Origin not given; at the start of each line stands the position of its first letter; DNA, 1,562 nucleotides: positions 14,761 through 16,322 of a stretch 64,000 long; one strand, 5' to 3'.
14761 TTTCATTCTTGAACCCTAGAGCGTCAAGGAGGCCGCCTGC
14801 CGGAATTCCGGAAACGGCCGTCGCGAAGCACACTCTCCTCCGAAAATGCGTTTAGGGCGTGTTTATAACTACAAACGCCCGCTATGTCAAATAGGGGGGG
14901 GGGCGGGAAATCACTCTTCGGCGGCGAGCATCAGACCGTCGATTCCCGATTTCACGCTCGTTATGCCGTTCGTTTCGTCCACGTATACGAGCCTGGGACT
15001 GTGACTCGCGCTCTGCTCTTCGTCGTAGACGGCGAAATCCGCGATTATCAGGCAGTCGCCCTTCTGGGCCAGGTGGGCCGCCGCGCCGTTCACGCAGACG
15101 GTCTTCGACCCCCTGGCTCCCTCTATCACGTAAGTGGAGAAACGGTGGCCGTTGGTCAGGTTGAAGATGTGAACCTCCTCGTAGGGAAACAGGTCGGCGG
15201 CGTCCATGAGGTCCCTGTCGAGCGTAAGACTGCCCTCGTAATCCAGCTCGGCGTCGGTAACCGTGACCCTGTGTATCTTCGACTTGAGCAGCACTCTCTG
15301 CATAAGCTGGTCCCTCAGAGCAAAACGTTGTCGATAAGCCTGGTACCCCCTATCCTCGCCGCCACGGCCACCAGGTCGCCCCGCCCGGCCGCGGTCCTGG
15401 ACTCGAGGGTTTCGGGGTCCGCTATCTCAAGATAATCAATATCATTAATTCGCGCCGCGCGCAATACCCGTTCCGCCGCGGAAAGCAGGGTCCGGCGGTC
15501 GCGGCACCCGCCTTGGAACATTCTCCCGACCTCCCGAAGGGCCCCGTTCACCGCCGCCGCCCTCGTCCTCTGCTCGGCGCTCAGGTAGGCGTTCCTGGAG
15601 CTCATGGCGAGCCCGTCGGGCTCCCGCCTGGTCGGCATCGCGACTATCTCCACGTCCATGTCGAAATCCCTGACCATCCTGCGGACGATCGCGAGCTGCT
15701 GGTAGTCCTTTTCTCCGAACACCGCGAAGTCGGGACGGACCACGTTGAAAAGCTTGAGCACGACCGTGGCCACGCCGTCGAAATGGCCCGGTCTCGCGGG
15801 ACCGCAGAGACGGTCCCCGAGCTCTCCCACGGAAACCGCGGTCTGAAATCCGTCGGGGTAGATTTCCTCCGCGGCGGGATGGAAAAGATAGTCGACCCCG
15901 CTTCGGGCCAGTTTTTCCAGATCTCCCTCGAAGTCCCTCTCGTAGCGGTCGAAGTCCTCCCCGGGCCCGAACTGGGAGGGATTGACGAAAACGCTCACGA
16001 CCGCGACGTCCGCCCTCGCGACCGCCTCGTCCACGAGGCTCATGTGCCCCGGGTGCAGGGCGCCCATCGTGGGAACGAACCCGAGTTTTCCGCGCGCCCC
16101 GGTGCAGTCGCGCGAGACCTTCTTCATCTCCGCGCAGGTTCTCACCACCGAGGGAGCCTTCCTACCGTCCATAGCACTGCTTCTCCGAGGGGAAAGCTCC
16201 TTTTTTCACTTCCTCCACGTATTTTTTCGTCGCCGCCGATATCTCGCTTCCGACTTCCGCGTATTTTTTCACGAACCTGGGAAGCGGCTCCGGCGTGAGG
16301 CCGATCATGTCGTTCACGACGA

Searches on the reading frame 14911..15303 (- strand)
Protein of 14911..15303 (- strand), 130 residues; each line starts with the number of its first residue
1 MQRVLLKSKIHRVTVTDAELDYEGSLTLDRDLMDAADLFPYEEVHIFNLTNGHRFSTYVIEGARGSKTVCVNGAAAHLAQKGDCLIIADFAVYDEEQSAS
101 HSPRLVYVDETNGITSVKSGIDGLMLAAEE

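Call 57: search_protein_families(library=pfam, proteins=[window:14911-15303:-], max_evalue=0.001)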
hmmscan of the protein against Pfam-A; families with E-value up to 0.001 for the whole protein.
window:14911-15303:- (130 aa): 1 family
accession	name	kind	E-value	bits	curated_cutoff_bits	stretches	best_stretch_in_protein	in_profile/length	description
PF02261.22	Asp_decarbox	-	3.3e-48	162.8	25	1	1-114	1-114/115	Aspartate decarboxylase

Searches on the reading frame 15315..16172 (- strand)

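Call 8: search_protein_families(library=pfam, proteins=[window:15315-16172:-], max_evalue=0.01)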
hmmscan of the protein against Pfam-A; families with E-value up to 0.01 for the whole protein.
window:15315-16172:- (285 aa): 1 family
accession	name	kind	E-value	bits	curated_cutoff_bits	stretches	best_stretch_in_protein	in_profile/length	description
PF02569.21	Pantoate_ligase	-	4.1e-102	341.3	20.7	1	9-283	2-267/268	Pantoate-beta-alanine ligase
